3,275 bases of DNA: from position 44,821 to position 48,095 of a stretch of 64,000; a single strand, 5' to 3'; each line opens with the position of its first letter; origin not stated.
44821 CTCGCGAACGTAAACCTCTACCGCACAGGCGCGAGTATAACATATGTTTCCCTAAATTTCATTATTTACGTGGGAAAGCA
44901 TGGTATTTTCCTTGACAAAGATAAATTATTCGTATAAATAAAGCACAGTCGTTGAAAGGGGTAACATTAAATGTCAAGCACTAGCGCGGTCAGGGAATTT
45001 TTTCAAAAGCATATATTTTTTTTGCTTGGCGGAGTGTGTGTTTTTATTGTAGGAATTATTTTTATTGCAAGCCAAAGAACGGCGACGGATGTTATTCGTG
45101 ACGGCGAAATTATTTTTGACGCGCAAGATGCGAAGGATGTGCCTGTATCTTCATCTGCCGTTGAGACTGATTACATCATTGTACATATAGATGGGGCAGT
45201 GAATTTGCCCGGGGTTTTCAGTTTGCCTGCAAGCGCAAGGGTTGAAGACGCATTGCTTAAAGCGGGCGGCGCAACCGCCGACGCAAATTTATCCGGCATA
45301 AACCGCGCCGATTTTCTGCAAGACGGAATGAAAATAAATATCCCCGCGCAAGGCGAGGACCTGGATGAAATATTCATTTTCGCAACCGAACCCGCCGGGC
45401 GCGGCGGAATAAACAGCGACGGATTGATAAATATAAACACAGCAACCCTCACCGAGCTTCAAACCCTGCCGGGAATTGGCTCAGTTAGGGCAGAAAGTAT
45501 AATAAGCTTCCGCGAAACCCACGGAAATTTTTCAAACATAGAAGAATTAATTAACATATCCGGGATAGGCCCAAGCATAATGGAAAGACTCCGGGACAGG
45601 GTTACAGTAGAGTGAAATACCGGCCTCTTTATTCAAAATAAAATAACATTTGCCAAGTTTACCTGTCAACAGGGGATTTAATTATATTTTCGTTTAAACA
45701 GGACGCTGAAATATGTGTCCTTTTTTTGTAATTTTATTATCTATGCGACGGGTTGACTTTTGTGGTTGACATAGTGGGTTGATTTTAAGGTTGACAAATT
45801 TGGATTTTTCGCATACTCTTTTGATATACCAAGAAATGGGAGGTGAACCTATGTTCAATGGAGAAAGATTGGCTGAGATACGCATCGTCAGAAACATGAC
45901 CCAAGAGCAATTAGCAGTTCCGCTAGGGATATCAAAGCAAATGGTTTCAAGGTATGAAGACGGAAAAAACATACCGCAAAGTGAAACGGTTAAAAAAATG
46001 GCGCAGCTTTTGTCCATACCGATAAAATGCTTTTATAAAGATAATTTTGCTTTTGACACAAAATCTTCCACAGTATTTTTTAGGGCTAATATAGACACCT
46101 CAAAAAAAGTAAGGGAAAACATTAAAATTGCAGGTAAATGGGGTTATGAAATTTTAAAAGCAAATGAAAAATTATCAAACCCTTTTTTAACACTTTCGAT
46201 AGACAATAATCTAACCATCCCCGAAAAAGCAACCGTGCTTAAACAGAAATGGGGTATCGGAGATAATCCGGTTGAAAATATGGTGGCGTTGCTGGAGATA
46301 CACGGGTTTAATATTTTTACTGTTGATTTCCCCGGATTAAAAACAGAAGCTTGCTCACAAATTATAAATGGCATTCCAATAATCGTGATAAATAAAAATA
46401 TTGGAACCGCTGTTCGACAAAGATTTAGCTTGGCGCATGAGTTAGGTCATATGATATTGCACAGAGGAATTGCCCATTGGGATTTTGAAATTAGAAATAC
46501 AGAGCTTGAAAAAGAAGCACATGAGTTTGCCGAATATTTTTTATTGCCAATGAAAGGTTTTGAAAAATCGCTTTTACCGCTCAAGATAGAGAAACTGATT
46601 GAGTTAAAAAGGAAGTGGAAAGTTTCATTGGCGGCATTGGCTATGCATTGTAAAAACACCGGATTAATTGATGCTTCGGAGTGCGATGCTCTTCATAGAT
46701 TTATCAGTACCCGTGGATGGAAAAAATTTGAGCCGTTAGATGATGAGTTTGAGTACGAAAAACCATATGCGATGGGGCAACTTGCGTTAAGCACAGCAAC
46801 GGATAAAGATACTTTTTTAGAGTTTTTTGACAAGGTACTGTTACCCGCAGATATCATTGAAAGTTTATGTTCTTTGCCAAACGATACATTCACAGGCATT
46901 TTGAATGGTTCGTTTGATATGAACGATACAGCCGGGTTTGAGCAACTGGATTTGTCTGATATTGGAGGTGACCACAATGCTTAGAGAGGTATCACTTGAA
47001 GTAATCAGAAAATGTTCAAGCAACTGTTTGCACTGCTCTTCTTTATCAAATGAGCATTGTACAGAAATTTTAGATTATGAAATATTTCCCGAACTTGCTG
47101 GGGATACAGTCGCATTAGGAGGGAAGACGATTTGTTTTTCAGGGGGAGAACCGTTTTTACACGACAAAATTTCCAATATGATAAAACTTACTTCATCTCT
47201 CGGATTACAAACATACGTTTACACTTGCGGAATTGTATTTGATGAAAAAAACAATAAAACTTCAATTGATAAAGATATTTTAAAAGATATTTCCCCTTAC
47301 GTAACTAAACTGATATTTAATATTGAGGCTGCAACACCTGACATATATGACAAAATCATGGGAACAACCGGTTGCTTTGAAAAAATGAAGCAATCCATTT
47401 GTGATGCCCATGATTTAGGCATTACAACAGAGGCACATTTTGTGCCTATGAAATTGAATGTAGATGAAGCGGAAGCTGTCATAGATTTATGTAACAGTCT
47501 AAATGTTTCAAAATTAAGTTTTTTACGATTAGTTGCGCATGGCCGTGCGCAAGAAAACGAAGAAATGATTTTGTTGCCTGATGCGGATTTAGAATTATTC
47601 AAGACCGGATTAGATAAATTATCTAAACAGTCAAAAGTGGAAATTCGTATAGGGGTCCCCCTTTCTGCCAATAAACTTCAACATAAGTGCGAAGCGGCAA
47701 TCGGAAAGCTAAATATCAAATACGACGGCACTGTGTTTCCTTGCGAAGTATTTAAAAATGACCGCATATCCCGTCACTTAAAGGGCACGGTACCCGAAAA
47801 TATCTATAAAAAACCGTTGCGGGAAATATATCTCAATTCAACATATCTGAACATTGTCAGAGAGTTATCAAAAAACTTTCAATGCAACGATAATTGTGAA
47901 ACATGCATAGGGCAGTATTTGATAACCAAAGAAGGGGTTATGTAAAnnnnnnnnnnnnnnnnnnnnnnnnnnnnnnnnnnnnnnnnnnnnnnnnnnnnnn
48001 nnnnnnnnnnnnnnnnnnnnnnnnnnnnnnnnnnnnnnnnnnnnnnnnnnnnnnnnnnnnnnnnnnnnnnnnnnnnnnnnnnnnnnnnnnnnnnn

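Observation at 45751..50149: AT-rich four-gene cassette: XRE-HTH/ImmA-IrrE protease fusion, SPASM-like radical SAM enzyme, HD-domain protein, Cys-rich DUF2284-like protein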

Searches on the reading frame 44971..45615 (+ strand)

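Call 89: search_protein_families(library=pfam, proteins=[window:44971-45615:+], max_evalue=0.00001)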
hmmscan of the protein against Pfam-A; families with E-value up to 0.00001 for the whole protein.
window:44971-45615:+ (214 aa): 4 families
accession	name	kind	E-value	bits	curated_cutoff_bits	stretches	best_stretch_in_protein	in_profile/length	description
PF12836.13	HHH_3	-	1.5e-19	70.2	27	1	152-212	5-65/65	Helix-hairpin-helix motif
PF00633.29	HHH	-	1.1e-11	44.4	24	1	152-180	2-30/30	Helix-hairpin-helix motif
PF10531.15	SLBB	-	2.7e-09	37.1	27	1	70-123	1-53/55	SLBB domain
PF14520.12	HHH_5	-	4.8e-07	30.6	27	0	191-212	2-25/57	Helix-hairpin-helix domain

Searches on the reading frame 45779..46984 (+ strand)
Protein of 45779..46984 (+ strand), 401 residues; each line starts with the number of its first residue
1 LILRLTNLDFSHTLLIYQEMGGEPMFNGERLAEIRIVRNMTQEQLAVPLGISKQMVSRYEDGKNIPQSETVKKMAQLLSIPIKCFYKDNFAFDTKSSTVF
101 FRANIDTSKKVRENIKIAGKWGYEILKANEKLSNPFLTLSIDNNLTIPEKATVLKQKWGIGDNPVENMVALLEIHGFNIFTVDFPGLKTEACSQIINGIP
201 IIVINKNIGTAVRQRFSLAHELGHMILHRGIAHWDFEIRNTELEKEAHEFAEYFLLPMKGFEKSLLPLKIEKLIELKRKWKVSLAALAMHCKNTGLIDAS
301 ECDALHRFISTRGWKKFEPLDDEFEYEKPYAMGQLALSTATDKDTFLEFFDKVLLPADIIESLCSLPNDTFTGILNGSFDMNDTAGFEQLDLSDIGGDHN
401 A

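Call 3: search_protein_families(library=pfam, proteins=[window:45779-46984:+], max_evalue=0.1)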
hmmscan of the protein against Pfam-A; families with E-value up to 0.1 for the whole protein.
window:45779-46984:+ (401 aa): 9 families
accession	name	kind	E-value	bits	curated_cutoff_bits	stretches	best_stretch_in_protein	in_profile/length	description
PF06114.19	Peptidase_M78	-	1.2e-17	64.2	22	1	174-289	3-120/123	IrrE N-terminal-like domain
PF01381.28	HTH_3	-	6.1e-11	42.6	23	1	31-82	1-52/55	Helix-turn-helix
PF13560.12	HTH_31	-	2.8e-08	34.4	27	1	28-78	3-54/64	Helix-turn-helix domain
PF12844.13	HTH_19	-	3.1e-08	33.9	30.2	1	28-83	1-56/64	Helix-turn-helix domain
PF22495.2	HTH_92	-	0.0067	16.2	27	1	33-67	2-36/45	RsaL-like HTH domain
PF13443.12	HTH_26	-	0.012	16.3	22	1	30-81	1-53/63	Cro/C1-type HTH DNA-binding domain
PF15731.11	MqsA_antitoxin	-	0.029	14.9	30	1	25-74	68-117/131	Antitoxin component of bacterial toxin-antitoxin system, MqsA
PF13529.12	Peptidase_C39_2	-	0.09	13.8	24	0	153-230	54-129/143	Peptidase_C39 like family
PF13545.12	HTH_Crp_2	-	0.099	13.1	27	0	33-58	16-41/70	Crp-like helix-turn-helix domain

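Call 4: search_protein_families(library=padloc, proteins=[window:45779-46984:+], max_evalue=0.1)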
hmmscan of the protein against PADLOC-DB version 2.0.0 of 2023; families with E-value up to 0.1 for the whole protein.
window:45779-46984:+ (401 aa): 23 families
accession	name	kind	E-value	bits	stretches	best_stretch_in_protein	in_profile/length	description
PDLC03947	RmrA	-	1.9e-78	261.9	1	26-372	11-369/383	-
PDLC03948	RmrA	-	1.2e-73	246.3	1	22-371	4-367/397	-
PDLC03944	RmrA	-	3.6e-72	241.5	1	25-372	5-367/384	-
PDLC03951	RmrA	-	6.2e-71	237.5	1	25-372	7-364/400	-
PDLC03954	RmrA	-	1.7e-70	235.8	1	26-364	10-361/380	-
PDLC03952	RmrA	-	3.3e-70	234.9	1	27-371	23-382/395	-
PDLC03949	RmrA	-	2e-57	192.7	1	25-340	1-309/363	-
PDLC03945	RmrA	-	1.5e-52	177.1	1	25-371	1-371/394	-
PDLC03956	RmrA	-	1.7e-50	170.2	1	22-372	4-366/399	-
PDLC03946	RmrA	-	3.1e-47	159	1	25-364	1-335/357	-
PDLC03955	RmrA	-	3.1e-39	133.3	1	25-362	19-355/371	-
PDLC03943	RmrA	-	6.3e-37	125.5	1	26-301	2-279/370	-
PDLC03950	RmrA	-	2.4e-36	123.5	1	25-332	1-314/369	-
PDLC03953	RmrA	-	3.6e-34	116.6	1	26-367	5-353/373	-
PDLC04141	capP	-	3.1e-17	60.9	1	159-290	17-149/242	capP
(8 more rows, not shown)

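Call 5: search_protein_families(library=ncbifam, proteins=[window:45779-46984:+], max_evalue=0.1)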
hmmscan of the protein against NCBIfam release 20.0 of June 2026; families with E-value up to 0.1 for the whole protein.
window:45779-46984:+ (401 aa): 17 families
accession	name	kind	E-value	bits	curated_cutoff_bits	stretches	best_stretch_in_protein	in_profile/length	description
NF052239.1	antitox_spr1629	equivalog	2.5e-52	178.3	335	1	25-371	1-371/377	spr1629 family repressor/antitoxin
NF041951.1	phage_RstR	subfamily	1.9e-12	47.4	80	1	28-83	4-59/108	RstR family transcriptional repressor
NF047948.1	male_kill_WMK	equivalog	1.3e-09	37.9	300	1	27-90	163-226/300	WO male-killing family protein Wmk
TIGR00270.2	TIGR00270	equivalog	1.4e-06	28.2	110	1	30-82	79-131/159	multiprotein bridging factor aMBF1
NF003162.0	PRK04140.1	equivalog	4.4e-06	25.9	263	1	26-142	126-235/317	transcriptional regulator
TIGR03830.1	CxxCG_CxxCG_HTH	subfamily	1.7e-05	24.6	61.8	1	28-74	67-113/127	type II TA system antitoxin MqsA family protein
TIGR03070.1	couple_hipB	subfamily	4.5e-05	23.3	71.65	1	31-79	7-55/58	type II toxin-antitoxin system Y4mF family antitoxin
NF007408.0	PRK09943.1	equivalog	0.00056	19.5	211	1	23-93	4-74/185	HTH-type transcriptional regulator PuuR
NF041575.1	antitoxPezA_Strep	equivalog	0.012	15.6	290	1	28-76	3-51/158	type II toxin-antitoxin system antitoxin PezA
NF007257.0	PRK09706.1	subfamily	0.012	15.4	101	1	28-79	7-58/135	transcriptional repressor DicA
NF006328.0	PRK08558.1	equivalog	0.025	14.2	184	1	35-79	18-63/238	adenine phosphoribosyltransferase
NF041493.1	MobT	equivalog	0.026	13.3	600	1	33-78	3-48/383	MobT family relaxase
NF007271.0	PRK09726.1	equivalog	0.028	14.4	79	1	30-81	16-67/88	type II toxin-antitoxin system antitoxin HipB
NF047542.1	telomere_Tap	equivalog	0.036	12.8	600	1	33-79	24-70/695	telomere-associated protein Tap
NF006015.0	PRK08154.1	subfamily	0.064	12.4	204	1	28-83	32-87/314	anaerobic benzoate catabolism transcriptional regulator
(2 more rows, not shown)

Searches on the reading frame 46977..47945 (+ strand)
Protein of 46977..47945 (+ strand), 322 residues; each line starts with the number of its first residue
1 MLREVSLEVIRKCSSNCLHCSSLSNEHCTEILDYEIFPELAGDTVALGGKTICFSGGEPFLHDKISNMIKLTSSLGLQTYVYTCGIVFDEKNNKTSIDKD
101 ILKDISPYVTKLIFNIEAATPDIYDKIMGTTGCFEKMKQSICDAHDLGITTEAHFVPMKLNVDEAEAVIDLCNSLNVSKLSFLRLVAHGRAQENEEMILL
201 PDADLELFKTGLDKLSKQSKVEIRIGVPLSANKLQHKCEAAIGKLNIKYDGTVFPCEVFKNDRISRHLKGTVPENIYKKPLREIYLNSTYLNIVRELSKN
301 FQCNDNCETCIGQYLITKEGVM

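Call 3: search_protein_families(library=pfam, proteins=[window:46977-47945:+], max_evalue=0.1)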
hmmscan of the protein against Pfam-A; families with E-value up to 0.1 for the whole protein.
window:46977-47945:+ (322 aa): 2 families
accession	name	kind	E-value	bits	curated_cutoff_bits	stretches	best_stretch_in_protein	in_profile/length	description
PF04055.27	Radical_SAM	-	1.3e-13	51.9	29.5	1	8-171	2-165/166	Radical SAM superfamily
PF13186.11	SPASM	-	2.5e-06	28.1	21.5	1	238-310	1-66/67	Iron-sulfur cluster-binding domain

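Call 4: search_protein_families(library=padloc, proteins=[window:46977-47945:+], max_evalue=0.1)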
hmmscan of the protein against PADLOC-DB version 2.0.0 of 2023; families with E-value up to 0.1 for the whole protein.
window:46977-47945:+ (322 aa): 3 families
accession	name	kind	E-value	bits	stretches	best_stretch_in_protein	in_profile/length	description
PDLC02903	pVip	-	3.1e-12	44.5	1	5-190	2-176/257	Viperins not associated with kinases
PDLC02904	pVip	-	4.3e-10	37.5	1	9-210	9-195/262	Viperins associated with kinases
PDLC02905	pVip-kinase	-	0.00021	18.6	1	9-90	188-274/474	Viperin-kinase fusion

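Call 5: search_protein_families(library=ncbifam, proteins=[window:46977-47945:+], max_evalue=0.1)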
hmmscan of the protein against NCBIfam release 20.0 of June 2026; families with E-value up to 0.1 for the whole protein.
window:46977-47945:+ (322 aa): 41 families (the best 25 are shown)
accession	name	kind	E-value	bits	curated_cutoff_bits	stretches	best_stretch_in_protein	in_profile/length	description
TIGR04303.1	GeoRSP_rSAM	equivalog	4.2e-19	69.3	400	1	9-311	11-303/325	GeoRSP system radical SAM/SPASM protein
TIGR02109.1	PQQ_syn_pqqE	equivalog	1.1e-18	67.3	381.35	1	7-310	11-302/358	pyrroloquinoline quinone biosynthesis protein PqqE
TIGR04317.1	W_rSAM_matur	equivalog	2e-17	63.3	380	1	2-291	3-296/349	tungsten cofactor oxidoreductase radical SAM maturase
TIGR04055.1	rSAM_NirJ2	equivalog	9.3e-16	58.2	500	1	5-303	2-291/326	putative heme d1 biosynthesis radical SAM protein NirJ2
TIGR04053.2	TIGR04053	equivalog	2e-15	56.9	395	1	7-224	12-222/366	TIGR04053 family radical SAM/SPASM domain-containing protein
TIGR04546.1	rSAM_ahbC_deAc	equivalog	3.9e-15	55.5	650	1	7-193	43-221/390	12,18-didecarboxysiroheme deacetylase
NF050035.1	rSAM_WgK_link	exception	4.9e-15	55.4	650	2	5-197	11-196/367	radical SAM/SPASM peptide maturase WgkB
TIGR04545.1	rSAM_ahbD_hemeb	equivalog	5.5e-15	55.6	500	1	5-223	2-212/339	heme b synthase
TIGR03977.1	rSAM_pair_HxsC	equivalog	9e-15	54.3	267.9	1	7-203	29-223/292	His-Xaa-Ser system radical SAM maturase HxsC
NF045574.1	sacti_mat_StsB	exception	2.6e-13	49.6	625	1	4-310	97-385/466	StsB family radical SAM/SPASM domain sactipeptide maturase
TIGR04347.1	pseudo_SAM_Halo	equivalog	6e-13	48.8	525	1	7-207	42-234/390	TIGR04347 family pseudo-SAM/SPASM protein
TIGR04054.1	rSAM_NirJ1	equivalog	7.9e-13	47.8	650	1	5-193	38-218/387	putative heme d1 biosynthesis radical SAM protein NirJ1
TIGR04051.1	rSAM_NirJ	equivalog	3.2e-12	46.1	515.45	1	8-225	7-212/354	heme d1 biosynthesis radical SAM protein NirJ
TIGR04251.1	SCM_rSAM_ScmF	equivalog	3.3e-12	46.5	400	1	7-230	8-229/353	SynChlorMet cassette radical SAM/SPASM protein ScmF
TIGR02668.1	moaA_archaeal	equivalog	1.3e-10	40.8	325.25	1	3-196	10-197/303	GTP 3',8-cyclase MoaA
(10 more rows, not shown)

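Call 42: search_solved_structures(query=window:46977-47945:+, max_evalue=0.001)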
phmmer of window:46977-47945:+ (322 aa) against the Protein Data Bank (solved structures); distinct sequences matched with E-value up to 0.001: 3.
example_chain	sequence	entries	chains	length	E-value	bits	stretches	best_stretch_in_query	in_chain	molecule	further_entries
6c8v_A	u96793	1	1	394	6.4e-06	28.8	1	8-258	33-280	Coenzyme PQQ synthesis protein E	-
7vob_C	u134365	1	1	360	5.9e-05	25.7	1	6-148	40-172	Cytosylglucuronate decarboxylase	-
7voc_C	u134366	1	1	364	6e-05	25.6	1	6-148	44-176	Cytosylglucuronate decarboxylase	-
